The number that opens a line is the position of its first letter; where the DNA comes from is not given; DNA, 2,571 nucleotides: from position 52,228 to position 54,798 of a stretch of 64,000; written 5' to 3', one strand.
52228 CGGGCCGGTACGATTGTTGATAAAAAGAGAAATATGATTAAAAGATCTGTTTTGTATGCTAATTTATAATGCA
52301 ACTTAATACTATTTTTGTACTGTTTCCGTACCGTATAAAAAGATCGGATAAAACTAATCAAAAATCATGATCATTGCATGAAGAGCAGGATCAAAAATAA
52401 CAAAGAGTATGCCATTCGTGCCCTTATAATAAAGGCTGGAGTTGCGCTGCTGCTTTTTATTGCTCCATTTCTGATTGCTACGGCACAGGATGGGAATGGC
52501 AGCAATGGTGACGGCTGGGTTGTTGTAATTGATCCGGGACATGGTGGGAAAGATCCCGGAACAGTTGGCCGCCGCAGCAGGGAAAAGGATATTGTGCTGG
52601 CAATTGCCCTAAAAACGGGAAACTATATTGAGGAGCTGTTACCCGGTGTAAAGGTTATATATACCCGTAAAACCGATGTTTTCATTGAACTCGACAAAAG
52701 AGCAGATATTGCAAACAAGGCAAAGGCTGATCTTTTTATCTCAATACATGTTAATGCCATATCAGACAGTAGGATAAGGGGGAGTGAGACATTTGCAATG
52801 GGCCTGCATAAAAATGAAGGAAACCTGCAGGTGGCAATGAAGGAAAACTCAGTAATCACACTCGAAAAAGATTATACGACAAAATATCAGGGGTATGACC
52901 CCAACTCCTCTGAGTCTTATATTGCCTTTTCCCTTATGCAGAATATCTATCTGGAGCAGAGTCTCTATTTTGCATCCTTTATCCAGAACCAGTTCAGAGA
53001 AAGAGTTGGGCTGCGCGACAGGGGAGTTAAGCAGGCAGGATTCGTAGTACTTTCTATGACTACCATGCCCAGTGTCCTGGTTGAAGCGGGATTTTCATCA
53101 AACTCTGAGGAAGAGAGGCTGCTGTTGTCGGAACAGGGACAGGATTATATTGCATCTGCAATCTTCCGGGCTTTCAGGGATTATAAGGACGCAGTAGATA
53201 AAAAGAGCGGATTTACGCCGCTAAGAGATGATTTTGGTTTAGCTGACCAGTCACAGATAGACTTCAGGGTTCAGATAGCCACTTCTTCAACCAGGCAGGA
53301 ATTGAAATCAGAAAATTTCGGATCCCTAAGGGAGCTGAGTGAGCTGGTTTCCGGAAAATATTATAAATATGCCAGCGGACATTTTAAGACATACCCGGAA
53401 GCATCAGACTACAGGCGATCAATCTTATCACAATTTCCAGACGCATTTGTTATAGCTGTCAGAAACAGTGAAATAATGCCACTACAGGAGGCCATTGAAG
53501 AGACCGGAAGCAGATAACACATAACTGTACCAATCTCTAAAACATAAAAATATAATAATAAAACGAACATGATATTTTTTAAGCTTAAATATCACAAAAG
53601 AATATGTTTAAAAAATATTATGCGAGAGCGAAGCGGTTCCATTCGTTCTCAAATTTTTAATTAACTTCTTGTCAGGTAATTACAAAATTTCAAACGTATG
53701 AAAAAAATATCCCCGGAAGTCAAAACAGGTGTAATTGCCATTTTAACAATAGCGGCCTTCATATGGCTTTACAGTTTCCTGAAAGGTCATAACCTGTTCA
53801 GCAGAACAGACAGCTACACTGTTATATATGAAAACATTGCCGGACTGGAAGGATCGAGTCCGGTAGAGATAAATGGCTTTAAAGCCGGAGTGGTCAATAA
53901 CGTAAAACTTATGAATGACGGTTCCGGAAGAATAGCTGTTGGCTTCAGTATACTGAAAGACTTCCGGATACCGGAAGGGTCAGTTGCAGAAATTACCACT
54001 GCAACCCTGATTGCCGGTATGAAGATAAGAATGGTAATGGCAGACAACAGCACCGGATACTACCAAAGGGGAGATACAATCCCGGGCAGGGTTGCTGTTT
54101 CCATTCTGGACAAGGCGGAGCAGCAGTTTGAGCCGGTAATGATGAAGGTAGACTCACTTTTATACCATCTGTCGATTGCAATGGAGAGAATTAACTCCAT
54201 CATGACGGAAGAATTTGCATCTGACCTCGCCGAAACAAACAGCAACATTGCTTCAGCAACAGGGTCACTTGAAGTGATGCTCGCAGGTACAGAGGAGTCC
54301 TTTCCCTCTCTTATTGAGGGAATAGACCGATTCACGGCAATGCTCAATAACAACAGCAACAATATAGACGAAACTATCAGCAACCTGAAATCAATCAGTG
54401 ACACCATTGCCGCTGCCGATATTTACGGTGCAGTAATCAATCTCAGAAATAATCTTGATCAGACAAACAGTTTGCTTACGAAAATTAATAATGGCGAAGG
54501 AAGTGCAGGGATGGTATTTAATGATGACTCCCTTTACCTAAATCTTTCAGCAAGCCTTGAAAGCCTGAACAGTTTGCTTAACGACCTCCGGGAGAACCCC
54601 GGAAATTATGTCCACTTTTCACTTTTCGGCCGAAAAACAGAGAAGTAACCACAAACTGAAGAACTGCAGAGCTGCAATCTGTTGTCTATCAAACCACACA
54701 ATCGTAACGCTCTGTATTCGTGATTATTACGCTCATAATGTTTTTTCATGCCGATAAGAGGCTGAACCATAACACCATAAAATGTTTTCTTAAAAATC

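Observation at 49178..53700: A 140-bp inverted repeat pair (128/140 identical) brackets the lptD-like/amidase module, and each copy ends exactly on the ATG of an outward-facing gene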

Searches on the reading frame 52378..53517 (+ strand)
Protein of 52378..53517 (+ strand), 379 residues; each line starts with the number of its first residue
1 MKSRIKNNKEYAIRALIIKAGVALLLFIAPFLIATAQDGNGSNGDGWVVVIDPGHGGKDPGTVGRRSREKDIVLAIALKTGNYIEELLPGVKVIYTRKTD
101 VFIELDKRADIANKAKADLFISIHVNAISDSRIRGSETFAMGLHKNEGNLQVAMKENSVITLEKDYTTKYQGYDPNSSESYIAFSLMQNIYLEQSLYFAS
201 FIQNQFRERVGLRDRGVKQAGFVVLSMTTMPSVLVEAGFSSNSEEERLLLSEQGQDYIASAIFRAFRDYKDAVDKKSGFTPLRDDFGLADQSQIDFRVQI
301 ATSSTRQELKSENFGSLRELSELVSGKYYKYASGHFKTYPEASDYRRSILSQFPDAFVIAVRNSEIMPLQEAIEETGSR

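Call 12: search_protein_families(library=pfam, proteins=[window:52378-53517:+])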
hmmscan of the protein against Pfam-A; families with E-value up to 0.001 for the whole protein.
window:52378-53517:+ (379 aa): 1 family
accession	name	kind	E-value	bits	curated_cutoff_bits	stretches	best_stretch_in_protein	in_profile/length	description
PF01520.23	Amidase_3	-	1e-50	172.6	27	1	49-265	1-171/174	N-acetylmuramoyl-L-alanine amidase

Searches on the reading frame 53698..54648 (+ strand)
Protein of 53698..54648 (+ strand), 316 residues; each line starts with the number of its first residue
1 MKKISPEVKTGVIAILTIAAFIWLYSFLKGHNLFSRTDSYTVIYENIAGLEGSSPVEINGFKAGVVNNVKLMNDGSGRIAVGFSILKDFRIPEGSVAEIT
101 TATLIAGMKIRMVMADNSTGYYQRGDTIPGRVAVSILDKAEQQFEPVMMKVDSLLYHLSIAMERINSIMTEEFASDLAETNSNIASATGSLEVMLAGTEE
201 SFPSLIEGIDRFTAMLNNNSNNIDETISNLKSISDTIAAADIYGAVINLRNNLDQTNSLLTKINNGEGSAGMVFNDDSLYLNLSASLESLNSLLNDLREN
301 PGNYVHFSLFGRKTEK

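Call 12: search_protein_families(library=pfam, proteins=[window:53698-54648:+])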
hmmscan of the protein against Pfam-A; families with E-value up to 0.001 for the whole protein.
window:53698-54648:+ (316 aa): 1 family
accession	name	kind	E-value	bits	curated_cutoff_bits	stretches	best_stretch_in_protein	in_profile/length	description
PF02470.25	MlaD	-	1.8e-09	38.1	25.1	1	37-109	2-75/81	MlaD protein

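Call 13: find_encoding_contigs(protein=window:53698-54648:+, flank=10000, max_places=10)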
Protein window:53698-54648:+ (316 aa): no gene with exactly this product is on record in the collection.

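Call 23: find_homologous_proteins(query=window:53698-54648:+, max_evalue=1e-30)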
Query window:53698-54648:+ (316 aa): 1631 proteins with E <= 1e-30 among 8000 candidates; the best 120 are listed.
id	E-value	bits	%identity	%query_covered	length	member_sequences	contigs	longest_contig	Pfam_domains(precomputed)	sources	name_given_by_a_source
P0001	1.8e-196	669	100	100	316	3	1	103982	PF28542.1,PF28544.1,PF02470.26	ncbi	ncbi:MAG: MlaD family protein [Bacteroidales bacterium]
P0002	1.2e-180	617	92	100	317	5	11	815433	PF28542.1,PF28544.1,PF02470.26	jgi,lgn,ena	jgi:phospholipid/cholesterol/gamma-HCH transport system substrate-binding protein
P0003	4.4e-179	612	91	100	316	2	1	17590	PF28542.1,PF28544.1,PF02470.26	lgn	-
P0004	6.4e-164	562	82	100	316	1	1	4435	PF28542.1,PF28544.1,PF02470.26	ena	-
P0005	1.7e-163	561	82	100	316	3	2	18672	PF28542.1,PF28544.1,PF02470.26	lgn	-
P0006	1.3e-116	407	62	100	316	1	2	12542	PF28542.1,PF28544.1,PF02470.26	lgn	-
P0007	3.1e-114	399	61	100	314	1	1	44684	PF28542.1,PF28544.1,PF02470.26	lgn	-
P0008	4.4e-114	399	61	99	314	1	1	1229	PF28542.1,PF28544.1,PF02470.26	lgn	-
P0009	5.9e-114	398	59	100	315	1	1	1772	PF28542.1,PF28544.1,PF02470.26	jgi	-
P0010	1.6e-113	397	61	99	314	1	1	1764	PF28542.1,PF28544.1,PF02470.26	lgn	-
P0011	9.6e-111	388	59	99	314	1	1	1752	PF28542.1,PF28544.1,PF02470.26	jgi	-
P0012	2.4e-105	370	56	100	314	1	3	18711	PF28542.1,PF28544.1,PF02470.26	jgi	jgi:phospholipid/cholesterol/gamma-HCH transport system substrate-binding protein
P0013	1.6e-96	341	54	100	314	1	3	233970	PF28542.1,PF28544.1,PF02470.26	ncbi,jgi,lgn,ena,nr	ncbi:MAG TPA: MlaD family protein [Bacteroidales bacterium]|nr:MlaD family protein [Bacteroidales ba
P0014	9.0e-96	339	52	99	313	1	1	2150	PF28542.1,PF28544.1,PF02470.26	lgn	-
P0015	5.6e-95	336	53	100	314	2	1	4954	PF28542.1,PF28544.1,PF02470.26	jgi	-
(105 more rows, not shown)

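Call 24: find_encoding_contigs(protein=P0002, flank=10000, max_places=4)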
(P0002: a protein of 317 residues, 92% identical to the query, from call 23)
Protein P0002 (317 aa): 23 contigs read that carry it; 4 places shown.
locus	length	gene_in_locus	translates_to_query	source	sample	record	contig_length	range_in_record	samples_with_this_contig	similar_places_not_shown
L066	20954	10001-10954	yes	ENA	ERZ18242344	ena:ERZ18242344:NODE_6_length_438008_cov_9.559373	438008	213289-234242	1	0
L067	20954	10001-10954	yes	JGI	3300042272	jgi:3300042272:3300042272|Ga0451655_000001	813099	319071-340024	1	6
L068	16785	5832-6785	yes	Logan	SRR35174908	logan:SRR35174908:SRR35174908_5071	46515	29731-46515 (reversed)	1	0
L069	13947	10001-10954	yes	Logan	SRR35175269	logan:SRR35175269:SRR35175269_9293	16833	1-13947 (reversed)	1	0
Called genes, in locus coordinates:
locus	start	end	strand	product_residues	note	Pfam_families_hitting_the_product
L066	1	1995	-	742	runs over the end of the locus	PF00989:PAS (faint), PF08448:PAS_4, PF13426:PAS_9 (faint), PF00512:HisKA, PF02518:HATPase_c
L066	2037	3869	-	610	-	PF05496:RuvB_N (faint), PF13177:DNA_pol3_delta2, PF13401:AAA_22 (weak), PF00004:AAA, PF21960:RCF1-5-like_lid (faint), PF22608:DNAX_ATPase_lid, PF12169:DNA_pol3_gamma3, PF28557:DUF8439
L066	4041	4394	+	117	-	PF01250:Ribosomal_S6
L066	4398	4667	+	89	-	PF01084:Ribosomal_S18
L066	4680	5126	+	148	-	PF01281:Ribosomal_L9_N, PF03948:Ribosomal_L9_C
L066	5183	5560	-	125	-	PF01042:Ribonuc_L-PSP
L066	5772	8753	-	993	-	PF19838:LptD_2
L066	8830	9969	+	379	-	PF01520:Amidase_3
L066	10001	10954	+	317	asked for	PF28542:DUF8434, PF02470:MlaD, PF28544:Helical_needle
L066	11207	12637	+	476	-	PF11638:DnaA_N, PF00308:Bac_DnaA, PF01695:IstB_IS21 (weak), PF22688:Hda_lid (weak), PF08299:Bac_DnaA_C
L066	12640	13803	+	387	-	PF10509:GalKase_gal_bdg, PF00288:GHMP_kinases_N, PF08544:GHMP_kinases_C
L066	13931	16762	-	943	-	PF03781:FGE-sulfatase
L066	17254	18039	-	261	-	PF00753:Lactamase_B, PF23023:Anti-Pycsar_Apyc1, PF12706:Lactamase_B_2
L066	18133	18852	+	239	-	PF00590:TP_methylase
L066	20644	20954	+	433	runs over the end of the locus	PF15902:Sortilin-Vps10 (weak)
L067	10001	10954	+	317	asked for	PF28542:DUF8434, PF02470:MlaD, PF28544:Helical_needle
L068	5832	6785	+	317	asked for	PF28542:DUF8434, PF02470:MlaD, PF28544:Helical_needle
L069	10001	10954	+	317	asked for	PF28542:DUF8434, PF02470:MlaD, PF28544:Helical_needle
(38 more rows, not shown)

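Call 25: find_encoding_contigs(protein=P0003, flank=10000, max_places=2)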
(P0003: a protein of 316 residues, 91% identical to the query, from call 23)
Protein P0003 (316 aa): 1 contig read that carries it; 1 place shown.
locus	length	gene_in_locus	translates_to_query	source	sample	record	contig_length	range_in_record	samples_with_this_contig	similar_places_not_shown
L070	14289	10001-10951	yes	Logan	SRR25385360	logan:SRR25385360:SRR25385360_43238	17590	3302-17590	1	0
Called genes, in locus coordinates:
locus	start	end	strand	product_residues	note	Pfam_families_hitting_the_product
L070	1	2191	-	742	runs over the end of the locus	PF00989:PAS (faint), PF08448:PAS_4, PF13426:PAS_9 (faint), PF00512:HisKA, PF02518:HATPase_c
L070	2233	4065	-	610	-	PF05496:RuvB_N (faint), PF13177:DNA_pol3_delta2, PF13401:AAA_22 (weak), PF00004:AAA, PF21960:RCF1-5-like_lid (faint), PF22608:DNAX_ATPase_lid, PF12169:DNA_pol3_gamma3 (weak), PF28557:DUF8439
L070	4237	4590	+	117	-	PF01250:Ribosomal_S6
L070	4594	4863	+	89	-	PF01084:Ribosomal_S18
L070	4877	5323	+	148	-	PF01281:Ribosomal_L9_N, PF03948:Ribosomal_L9_C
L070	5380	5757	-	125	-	PF01042:Ribonuc_L-PSP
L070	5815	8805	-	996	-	PF19838:LptD_2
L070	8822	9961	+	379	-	PF01520:Amidase_3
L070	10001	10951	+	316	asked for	PF28542:DUF8434, PF02470:MlaD, PF28544:Helical_needle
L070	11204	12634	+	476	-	PF11638:DnaA_N, PF00308:Bac_DnaA, PF01695:IstB_IS21 (weak), PF13401:AAA_22 (faint), PF22688:Hda_lid (weak), PF08299:Bac_DnaA_C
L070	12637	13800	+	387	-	PF10509:GalKase_gal_bdg, PF00288:GHMP_kinases_N, PF08544:GHMP_kinases_C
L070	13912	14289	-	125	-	?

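Call 26: find_encoding_contigs(protein=P0005, flank=10000, max_places=2)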
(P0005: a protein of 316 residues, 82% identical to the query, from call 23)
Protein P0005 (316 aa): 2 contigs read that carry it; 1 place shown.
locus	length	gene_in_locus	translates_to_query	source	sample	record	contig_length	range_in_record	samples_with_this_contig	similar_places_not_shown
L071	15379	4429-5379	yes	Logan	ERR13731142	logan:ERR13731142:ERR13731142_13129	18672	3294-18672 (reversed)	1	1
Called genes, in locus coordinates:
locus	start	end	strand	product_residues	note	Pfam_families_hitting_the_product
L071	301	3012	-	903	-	PF19838:LptD_2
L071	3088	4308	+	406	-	PF01520:Amidase_3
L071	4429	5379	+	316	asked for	PF28542:DUF8434, PF02470:MlaD, PF28544:Helical_needle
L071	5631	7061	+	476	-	PF11638:DnaA_N, PF00308:Bac_DnaA, PF01695:IstB_IS21 (weak), PF22688:Hda_lid (weak), PF08299:Bac_DnaA_C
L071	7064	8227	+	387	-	PF10509:GalKase_gal_bdg, PF00288:GHMP_kinases_N, PF08544:GHMP_kinases_C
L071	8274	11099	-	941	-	PF03781:FGE-sulfatase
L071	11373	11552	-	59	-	-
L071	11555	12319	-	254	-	PF00753:Lactamase_B, PF23023:Anti-Pycsar_Apyc1, PF12706:Lactamase_B_2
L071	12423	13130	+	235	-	PF00590:TP_methylase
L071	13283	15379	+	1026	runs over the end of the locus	PF02012:BNR (faint), PF14870:PSII_BNR (faint), PF15902:Sortilin-Vps10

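Call 85: find_encoding_contigs(protein=P0001, flank=6000, max_places=4)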
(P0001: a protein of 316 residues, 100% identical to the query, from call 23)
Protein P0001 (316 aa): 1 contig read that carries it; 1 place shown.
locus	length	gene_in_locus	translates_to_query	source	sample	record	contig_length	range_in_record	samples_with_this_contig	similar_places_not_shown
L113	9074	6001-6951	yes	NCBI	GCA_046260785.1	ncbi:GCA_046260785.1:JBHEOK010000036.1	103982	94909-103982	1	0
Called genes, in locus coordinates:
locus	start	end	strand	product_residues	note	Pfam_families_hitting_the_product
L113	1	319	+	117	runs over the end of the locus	PF01250:Ribosomal_S6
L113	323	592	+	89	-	PF01084:Ribosomal_S18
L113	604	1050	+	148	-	PF01281:Ribosomal_L9_N, PF03948:Ribosomal_L9_C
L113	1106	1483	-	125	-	PF01042:Ribonuc_L-PSP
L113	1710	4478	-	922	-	-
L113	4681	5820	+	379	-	PF01520:Amidase_3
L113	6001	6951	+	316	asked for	PF28542:DUF8434, PF02470:MlaD, PF28544:Helical_needle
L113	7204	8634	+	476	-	PF11638:DnaA_N, PF00308:Bac_DnaA, PF01695:IstB_IS21 (weak), PF22688:Hda_lid (weak), PF08299:Bac_DnaA_C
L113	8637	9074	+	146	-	PF10509:GalKase_gal_bdg, PF00288:GHMP_kinases_N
